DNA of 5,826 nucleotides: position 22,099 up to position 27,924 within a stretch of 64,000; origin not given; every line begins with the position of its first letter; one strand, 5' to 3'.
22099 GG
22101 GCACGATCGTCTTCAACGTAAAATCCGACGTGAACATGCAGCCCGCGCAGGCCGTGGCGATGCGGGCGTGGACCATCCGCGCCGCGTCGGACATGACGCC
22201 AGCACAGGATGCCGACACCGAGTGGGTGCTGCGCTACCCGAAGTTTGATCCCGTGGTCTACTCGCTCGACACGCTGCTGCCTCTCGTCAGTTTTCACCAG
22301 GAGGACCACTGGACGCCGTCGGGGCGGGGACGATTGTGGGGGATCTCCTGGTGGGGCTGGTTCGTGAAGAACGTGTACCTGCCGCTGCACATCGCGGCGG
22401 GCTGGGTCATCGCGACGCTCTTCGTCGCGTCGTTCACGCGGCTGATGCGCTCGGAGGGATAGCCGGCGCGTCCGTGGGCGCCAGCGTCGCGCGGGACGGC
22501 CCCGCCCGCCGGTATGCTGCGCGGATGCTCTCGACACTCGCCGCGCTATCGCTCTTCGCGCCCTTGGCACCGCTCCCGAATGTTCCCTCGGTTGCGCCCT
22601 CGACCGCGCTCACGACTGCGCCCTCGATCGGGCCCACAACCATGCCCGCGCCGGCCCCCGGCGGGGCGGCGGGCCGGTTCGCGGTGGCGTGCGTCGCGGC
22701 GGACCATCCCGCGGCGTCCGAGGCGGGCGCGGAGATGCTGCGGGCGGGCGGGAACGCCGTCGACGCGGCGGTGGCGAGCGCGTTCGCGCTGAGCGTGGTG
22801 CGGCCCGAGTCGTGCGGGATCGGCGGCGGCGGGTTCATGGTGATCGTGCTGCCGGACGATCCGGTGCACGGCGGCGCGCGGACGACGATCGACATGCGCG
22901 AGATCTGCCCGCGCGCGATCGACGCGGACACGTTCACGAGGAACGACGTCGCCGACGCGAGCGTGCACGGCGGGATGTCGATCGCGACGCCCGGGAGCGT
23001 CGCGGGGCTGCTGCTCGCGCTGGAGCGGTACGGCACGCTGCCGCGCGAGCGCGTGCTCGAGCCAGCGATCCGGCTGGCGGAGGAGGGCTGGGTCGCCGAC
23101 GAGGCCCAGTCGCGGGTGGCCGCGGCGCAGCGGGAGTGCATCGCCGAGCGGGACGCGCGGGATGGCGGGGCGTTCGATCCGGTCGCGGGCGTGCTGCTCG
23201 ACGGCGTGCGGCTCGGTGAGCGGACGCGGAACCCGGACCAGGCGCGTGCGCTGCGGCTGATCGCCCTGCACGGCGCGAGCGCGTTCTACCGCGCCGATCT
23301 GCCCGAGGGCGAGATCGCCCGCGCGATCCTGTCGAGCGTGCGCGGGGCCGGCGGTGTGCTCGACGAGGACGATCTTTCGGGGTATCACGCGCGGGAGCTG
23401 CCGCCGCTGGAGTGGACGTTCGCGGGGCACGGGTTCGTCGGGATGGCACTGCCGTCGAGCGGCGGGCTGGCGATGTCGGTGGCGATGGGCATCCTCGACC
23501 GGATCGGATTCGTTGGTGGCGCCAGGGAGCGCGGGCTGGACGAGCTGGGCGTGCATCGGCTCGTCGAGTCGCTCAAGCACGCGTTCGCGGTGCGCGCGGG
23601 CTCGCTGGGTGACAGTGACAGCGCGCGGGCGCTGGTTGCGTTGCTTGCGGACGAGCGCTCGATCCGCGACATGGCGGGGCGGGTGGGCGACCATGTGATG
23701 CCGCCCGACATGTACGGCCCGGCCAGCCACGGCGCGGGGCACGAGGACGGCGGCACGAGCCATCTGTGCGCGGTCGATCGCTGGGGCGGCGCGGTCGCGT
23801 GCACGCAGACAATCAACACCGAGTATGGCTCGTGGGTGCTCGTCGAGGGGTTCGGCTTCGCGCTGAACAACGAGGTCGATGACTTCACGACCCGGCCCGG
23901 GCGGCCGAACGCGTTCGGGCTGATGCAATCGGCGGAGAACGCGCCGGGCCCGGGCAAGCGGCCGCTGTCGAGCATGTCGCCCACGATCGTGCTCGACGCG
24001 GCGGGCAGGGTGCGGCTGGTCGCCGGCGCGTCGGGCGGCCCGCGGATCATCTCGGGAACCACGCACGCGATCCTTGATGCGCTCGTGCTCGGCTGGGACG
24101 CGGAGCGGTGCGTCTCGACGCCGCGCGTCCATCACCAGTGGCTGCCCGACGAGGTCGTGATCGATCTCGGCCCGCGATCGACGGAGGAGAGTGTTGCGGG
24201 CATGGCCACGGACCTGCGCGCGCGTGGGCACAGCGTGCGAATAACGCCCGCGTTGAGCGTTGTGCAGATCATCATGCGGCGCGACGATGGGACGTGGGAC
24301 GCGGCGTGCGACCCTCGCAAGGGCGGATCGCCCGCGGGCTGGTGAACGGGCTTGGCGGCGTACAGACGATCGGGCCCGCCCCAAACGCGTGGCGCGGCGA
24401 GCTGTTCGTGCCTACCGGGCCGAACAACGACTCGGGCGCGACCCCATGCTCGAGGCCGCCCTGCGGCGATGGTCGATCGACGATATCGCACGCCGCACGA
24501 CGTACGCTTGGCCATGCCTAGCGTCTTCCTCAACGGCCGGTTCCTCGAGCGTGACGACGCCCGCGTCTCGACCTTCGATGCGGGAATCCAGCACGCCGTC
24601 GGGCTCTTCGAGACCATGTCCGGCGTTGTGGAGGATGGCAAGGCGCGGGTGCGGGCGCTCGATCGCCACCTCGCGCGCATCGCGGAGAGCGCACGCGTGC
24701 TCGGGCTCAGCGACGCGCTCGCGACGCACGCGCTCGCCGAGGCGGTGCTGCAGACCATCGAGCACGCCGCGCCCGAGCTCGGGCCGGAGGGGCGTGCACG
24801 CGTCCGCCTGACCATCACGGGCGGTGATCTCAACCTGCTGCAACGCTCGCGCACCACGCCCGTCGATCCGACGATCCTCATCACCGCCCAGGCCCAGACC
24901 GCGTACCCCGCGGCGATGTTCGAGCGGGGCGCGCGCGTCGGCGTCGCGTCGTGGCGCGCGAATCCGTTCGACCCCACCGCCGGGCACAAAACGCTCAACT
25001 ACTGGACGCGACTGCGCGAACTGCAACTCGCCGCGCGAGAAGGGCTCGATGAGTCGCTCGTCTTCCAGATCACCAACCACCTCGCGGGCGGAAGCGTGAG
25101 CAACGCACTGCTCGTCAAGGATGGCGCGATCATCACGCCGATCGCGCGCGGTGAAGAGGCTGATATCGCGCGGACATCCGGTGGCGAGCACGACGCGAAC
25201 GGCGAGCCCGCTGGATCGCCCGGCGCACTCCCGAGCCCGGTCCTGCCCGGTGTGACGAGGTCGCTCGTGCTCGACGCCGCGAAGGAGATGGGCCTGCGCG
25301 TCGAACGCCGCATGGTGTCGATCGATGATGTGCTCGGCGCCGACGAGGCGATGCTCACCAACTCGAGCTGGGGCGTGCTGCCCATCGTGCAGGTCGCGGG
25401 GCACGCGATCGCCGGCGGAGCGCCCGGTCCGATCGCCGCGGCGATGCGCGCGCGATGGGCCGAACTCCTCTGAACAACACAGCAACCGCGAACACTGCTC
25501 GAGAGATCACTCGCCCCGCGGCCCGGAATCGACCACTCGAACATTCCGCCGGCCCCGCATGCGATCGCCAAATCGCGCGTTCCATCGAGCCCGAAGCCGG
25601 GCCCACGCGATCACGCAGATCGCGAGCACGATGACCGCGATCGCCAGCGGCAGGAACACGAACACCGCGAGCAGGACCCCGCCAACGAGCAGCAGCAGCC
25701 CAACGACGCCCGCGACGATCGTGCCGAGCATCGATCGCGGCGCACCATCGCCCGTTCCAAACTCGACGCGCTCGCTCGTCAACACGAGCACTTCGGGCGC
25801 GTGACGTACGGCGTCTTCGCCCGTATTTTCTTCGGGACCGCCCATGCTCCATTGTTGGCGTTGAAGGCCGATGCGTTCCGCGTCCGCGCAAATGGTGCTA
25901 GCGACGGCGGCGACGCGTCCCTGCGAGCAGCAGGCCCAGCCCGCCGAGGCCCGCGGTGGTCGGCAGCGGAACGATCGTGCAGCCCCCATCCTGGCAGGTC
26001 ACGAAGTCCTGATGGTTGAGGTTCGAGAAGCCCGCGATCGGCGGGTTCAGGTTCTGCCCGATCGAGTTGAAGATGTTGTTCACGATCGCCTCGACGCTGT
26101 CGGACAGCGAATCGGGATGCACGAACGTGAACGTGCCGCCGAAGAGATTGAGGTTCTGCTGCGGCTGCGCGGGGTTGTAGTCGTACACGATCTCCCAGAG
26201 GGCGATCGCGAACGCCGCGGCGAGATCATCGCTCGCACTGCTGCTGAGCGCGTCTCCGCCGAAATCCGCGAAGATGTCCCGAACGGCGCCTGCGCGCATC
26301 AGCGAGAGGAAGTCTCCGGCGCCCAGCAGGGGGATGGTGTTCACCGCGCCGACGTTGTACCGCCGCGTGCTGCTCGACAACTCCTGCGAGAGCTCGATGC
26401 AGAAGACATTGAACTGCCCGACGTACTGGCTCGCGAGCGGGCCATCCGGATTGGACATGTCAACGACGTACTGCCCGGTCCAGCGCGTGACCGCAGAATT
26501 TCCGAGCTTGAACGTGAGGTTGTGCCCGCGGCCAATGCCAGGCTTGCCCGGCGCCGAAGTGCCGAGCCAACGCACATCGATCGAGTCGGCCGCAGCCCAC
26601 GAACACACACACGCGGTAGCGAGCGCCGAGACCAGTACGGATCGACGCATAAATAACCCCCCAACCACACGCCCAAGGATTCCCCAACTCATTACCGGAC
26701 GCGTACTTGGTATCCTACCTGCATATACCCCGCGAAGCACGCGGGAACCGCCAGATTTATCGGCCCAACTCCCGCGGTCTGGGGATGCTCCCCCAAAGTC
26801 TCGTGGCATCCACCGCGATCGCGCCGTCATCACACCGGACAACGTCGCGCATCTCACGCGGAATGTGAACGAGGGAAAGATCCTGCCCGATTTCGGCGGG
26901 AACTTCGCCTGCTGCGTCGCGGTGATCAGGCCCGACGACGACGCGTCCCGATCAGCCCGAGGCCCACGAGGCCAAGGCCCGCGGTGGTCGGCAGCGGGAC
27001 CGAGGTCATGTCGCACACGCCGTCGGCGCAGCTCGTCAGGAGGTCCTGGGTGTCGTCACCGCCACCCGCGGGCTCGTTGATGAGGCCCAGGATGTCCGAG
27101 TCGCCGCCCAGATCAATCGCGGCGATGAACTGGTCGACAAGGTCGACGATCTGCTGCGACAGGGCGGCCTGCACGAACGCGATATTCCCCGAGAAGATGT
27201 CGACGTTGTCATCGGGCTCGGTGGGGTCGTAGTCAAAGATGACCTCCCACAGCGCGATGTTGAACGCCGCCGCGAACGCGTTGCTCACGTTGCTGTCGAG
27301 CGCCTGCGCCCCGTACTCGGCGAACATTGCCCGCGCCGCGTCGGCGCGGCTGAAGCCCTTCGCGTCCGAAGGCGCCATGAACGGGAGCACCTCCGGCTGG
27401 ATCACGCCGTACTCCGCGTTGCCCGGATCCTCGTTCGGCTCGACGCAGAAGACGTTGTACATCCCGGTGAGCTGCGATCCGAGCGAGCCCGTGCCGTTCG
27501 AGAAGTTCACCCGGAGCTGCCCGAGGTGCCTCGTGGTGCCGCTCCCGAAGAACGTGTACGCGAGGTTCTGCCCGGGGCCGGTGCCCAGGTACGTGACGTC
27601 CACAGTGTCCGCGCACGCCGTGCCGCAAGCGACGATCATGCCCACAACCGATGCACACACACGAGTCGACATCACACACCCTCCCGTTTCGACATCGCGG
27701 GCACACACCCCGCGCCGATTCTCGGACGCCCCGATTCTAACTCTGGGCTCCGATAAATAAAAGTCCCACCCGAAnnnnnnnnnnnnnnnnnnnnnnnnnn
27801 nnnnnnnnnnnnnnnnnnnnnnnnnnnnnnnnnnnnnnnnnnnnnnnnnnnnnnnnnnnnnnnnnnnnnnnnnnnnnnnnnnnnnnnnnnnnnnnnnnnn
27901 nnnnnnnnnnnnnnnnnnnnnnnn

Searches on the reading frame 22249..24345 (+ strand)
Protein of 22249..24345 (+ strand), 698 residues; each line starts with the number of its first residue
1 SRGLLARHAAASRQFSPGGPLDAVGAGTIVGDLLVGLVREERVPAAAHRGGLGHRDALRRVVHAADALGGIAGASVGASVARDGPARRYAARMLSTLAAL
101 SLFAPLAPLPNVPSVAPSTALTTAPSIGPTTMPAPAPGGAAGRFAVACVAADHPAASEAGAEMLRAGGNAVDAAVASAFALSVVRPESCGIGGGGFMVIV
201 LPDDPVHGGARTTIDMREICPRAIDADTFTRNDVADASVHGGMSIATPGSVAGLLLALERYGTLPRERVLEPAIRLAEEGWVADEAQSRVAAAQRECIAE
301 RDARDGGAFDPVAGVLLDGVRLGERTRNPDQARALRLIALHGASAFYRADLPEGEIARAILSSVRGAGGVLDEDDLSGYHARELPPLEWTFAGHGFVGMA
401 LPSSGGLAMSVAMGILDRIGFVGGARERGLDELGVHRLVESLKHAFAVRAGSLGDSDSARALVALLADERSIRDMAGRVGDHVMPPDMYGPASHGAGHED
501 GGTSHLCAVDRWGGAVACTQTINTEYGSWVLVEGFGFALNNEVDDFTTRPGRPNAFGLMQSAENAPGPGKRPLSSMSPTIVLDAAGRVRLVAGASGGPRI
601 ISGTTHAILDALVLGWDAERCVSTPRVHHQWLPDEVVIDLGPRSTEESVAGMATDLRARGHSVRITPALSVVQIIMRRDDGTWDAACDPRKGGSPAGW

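Call 18: search_protein_families(library=pfam, proteins=[window:22249-24345:+], max_evalue=0.001)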
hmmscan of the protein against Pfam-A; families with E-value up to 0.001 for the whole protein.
window:22249-24345:+ (698 aa): 1 family
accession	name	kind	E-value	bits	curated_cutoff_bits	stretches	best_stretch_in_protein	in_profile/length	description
PF01019.26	G_glu_transpept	-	3.1e-130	435.8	27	1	162-693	2-512/512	Gamma-glutamyltranspeptidase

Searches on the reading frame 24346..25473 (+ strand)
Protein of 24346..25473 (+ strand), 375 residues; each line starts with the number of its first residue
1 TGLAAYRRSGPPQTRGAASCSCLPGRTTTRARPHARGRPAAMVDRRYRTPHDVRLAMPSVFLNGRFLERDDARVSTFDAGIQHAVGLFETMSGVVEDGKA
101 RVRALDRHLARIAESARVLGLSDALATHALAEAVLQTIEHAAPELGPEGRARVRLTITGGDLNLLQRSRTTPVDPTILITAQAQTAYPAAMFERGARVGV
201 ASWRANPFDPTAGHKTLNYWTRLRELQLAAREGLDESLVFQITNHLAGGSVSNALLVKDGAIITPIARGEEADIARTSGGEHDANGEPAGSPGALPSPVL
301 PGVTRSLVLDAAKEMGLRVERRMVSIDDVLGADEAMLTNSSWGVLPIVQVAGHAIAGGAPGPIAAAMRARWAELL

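Call 18: search_protein_families(library=pfam, proteins=[window:24346-25473:+], max_evalue=0.001)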
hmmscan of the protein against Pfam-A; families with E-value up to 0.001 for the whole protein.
window:24346-25473:+ (375 aa): 1 family
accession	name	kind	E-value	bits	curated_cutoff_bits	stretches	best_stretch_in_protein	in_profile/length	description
PF01063.24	Aminotran_4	-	6.7e-42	144.3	28.5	2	86-268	1-169/223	Amino-transferase class IV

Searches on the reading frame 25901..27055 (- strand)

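Call 68: search_protein_families(library=ncbifam, proteins=[window:25901-27055:-], max_evalue=0.1)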
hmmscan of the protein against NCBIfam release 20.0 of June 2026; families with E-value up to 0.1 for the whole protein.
window:25901-27055:- (385 aa): 2 families
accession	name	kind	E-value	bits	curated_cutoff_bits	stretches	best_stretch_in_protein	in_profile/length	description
NF033554.9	floc_PepA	equivalog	2.6e-05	24.1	80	1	304-385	175-260/261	flocculation-associated PEP-CTERM protein PepA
TIGR03901.2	MYXO-CTERM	domain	0.0082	16.5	20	1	358-385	5-34/34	MYXO-CTERM sorting domain-containing protein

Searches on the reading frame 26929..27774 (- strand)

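Call 68: search_protein_families(library=ncbifam, proteins=[window:26929-27774:-], max_evalue=0.1)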
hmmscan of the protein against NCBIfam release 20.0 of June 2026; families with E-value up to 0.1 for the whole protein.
window:26929-27774:- (282 aa): 5 families
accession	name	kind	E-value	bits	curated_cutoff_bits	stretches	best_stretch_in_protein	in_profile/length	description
NF033554.9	floc_PepA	equivalog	0.00043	20.2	80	1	241-281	219-260/261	flocculation-associated PEP-CTERM protein PepA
NF045638.1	Mrt_dep_phytase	exception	0.0051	15.5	440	1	233-281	385-430/430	myxosortase-dependent phytase-like phosphatase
NF038126.1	PEP_CTERM_FxDxF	subfamily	0.007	16.6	50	1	252-281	135-164/165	FxDxF family PEP-CTERM protein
TIGR03901.2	MYXO-CTERM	domain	0.0099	16.2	20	1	261-281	15-34/34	MYXO-CTERM sorting domain-containing protein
NF038129.1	PEP_NF038129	equivalog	0.015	15.1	65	1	204-281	117-193/194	NF038129 family PEP-CTERM protein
